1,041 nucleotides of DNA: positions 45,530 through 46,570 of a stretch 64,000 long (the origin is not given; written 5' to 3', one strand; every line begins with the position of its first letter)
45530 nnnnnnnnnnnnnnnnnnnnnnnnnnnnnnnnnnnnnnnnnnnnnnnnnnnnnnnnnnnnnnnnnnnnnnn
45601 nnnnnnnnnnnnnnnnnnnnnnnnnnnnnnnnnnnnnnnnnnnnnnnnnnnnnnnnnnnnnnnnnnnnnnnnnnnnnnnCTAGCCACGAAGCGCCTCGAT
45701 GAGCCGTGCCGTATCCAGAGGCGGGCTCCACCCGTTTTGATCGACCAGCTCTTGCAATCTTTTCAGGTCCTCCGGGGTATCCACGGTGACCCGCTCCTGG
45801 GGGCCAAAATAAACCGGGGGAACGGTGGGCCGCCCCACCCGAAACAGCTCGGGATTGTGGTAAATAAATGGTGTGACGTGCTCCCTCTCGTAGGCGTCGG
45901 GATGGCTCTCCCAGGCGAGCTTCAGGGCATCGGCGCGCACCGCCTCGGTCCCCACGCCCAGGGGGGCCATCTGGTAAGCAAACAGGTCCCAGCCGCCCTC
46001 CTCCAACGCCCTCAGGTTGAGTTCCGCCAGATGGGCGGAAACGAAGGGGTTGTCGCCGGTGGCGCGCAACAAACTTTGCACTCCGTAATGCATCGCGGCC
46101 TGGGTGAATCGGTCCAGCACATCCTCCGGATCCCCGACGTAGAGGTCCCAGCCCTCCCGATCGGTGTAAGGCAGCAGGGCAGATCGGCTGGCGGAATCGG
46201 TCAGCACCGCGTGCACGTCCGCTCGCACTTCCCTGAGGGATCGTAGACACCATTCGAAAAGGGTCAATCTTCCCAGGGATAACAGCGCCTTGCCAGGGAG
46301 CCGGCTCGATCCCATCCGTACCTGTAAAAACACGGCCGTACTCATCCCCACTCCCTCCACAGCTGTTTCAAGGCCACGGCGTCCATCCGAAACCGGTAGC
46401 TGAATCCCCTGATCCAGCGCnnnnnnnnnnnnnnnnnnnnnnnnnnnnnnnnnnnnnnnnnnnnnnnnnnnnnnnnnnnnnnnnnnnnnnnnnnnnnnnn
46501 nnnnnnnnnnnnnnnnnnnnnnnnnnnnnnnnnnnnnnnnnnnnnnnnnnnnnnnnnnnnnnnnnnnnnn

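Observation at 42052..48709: Six-gene translationally coupled operon (SPASM / cytidylyltransferase / PseG-methyltransferase fusion / ATP-grasp) just upstream of the flaA promoter: candidate non-canonical CMP-sugar or nonulosonic-acid-like modification system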

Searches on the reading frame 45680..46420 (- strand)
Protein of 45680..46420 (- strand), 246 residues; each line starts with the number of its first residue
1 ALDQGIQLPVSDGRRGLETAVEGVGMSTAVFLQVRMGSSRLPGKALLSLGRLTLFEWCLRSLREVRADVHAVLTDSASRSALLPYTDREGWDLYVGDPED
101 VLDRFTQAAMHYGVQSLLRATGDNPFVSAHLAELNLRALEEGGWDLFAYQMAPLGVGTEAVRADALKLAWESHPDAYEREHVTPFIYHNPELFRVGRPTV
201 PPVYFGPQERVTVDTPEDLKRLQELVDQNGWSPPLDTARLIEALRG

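Call 3: search_protein_families(library=pfam, proteins=[window:45680-46420:-], max_evalue=0.01)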
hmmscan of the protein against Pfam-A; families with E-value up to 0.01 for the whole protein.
window:45680-46420:- (246 aa): 2 families
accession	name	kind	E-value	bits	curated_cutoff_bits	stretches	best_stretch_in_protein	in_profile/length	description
PF02348.25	CTP_transf_3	-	1.1e-22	81.3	22.6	1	30-225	2-205/217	Cytidylyltransferase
PF12804.13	NTP_transf_3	-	8.4e-06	26.5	27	1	35-149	11-121/160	MobA-like NTP transferase domain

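Call 4: search_protein_families(library=ncbifam, proteins=[window:45680-46420:-], max_evalue=0.01)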
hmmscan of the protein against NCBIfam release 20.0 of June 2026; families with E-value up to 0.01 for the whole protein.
window:45680-46420:- (246 aa): 3 families
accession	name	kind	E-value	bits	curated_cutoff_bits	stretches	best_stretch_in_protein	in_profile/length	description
NF003952.0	PRK05450.1-5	subfamily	1.9e-07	30.5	193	1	34-138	9-115/250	3-deoxy-manno-octulosonate cytidylyltransferase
NF009905.0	PRK13368.1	subfamily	7.9e-07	28.7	255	1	26-128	1-103/243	3-deoxy-manno-octulosonate cytidylyltransferase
NF003948.0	PRK05450.1-1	equivalog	0.00018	20.8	281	1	26-81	4-59/248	3-deoxy-manno-octulosonate cytidylyltransferase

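Call 20: search_solved_structures(query=window:45680-46345:-, max_evalue=0.01)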
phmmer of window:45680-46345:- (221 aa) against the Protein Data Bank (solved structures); distinct sequences matched with E-value up to 0.01: 1.
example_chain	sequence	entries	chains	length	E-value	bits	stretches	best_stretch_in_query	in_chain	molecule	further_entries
6oew_A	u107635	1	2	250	5.7e-16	61.7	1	2-201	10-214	Cytidylyltransferase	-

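Call 104: search_solved_structures(query=A6, max_evalue=0.01)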
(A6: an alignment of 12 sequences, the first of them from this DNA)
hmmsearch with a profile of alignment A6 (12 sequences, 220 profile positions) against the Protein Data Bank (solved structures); distinct sequences matched with E-value up to 0.01: 15.
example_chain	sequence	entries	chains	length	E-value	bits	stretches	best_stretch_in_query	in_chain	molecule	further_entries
6oew_A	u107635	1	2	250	1.3e-34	122.6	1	2-205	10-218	Cytidylyltransferase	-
1vh3_A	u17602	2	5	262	1.1e-08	37.8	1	3-120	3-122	3-deoxy-manno-octulosonate cytidylyltransferase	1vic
3duv_A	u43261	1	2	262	1.4e-08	37.5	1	3-120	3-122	3-deoxy-manno-octulosonate cytidylyltransferase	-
3tqd_A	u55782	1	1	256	1.9e-08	37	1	5-117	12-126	3-deoxy-manno-octulosonate cytidylyltransferase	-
3jtj_A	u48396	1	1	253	4e-08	36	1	8-142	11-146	3-deoxy-manno-octulosonate cytidylyltransferase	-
3oam_A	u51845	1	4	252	8.6e-08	34.9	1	3-112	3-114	3-deoxy-manno-octulosonate cytidylyltransferase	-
8ees_A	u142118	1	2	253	1.5e-07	34.1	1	5-122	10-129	3-deoxy-manno-octulosonate cytidylyltransferase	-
1vh1_A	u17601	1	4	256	2.3e-07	33.5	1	4-140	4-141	3-deoxy-manno-octulosonate cytidylyltransferase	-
3k8d_A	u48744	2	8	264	2.8e-07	33.2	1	4-140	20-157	3-deoxy-manno-octulosonate cytidylyltransferase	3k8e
1gq9_A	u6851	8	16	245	4e-06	29.4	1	5-114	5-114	3-DEOXY-MANNO-OCTULOSONATE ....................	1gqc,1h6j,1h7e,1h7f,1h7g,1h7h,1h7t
2y6p_A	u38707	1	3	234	1.3e-05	27.8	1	3-115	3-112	3-DEOXY-MANNO-OCTULOSONATE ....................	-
4xwi_A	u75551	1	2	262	2.8e-05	26.7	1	4-110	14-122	3-deoxy-manno-octulosonate cytidylyltransferase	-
4fcu_A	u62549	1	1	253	0.00019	23.9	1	5-113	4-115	3-deoxy-manno-octulosonate cytidylyltransferase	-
3pol_A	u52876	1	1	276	0.00021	23.8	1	5-113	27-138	3-deoxy-manno-octulosonate cytidylyltransferase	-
6plj_A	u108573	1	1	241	0.0096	18.4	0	18-114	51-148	nucleotidyl transferase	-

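Call 105: search_protein_families(library=ncbifam, alignment_id=A6, max_evalue=0.001)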
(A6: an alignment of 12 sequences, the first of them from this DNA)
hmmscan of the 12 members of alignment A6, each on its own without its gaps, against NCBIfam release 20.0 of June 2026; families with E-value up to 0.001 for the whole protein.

A. member 1, seq(221 aa): 3 families
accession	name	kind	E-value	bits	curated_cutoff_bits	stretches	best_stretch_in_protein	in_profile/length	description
NF003952.0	PRK05450.1-5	subfamily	1.2e-07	31.1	193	1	9-112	9-114/250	3-deoxy-manno-octulosonate cytidylyltransferase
NF009905.0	PRK13368.1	subfamily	5.3e-07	29.2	255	1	1-104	1-104/243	3-deoxy-manno-octulosonate cytidylyltransferase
NF003948.0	PRK05450.1-1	equivalog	0.00017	20.9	281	0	2-55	5-58/248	3-deoxy-manno-octulosonate cytidylyltransferase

B. families by the number of members that match (of 12 scanned): 11 families
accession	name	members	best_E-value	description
NF009905.0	PRK13368.1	12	5.5e-12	3-deoxy-manno-octulosonate cytidylyltransferase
NF003952.0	PRK05450.1-5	12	5.7e-11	3-deoxy-manno-octulosonate cytidylyltransferase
NF003948.0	PRK05450.1-1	10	8.3e-06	3-deoxy-manno-octulosonate cytidylyltransferase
NF003950.0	PRK05450.1-3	8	4.9e-06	3-deoxy-manno-octulosonate cytidylyltransferase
TIGR00466.1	kdsB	5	1.1e-07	3-deoxy-manno-octulosonate cytidylyltransferase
TIGR04321.1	spiroSPASM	5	3e-07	spiro-SPASM protein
TIGR03310.1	matur_MocA_YgfJ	2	4e-05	molybdenum cofactor cytidylyltransferase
TIGR02665.1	molyb_mobA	2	0.00047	molybdenum cofactor guanylyltransferase MobA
NF010936.0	PRK14356.1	1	8.5e-05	bifunctional UDP-N-acetylglucosamine diphosphorylase/glucosamine-1-phosphate N-acetyltransferase GlmU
TIGR01173.1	glmU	1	0.00012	bifunctional UDP-N-acetylglucosamine diphosphorylase/glucosamine-1-phosphate N-acetyltransferase GlmU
NF010932.0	PRK14352.1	1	0.00063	bifunctional UDP-N-acetylglucosamine diphosphorylase/glucosamine-1-phosphate N-acetyltransferase GlmU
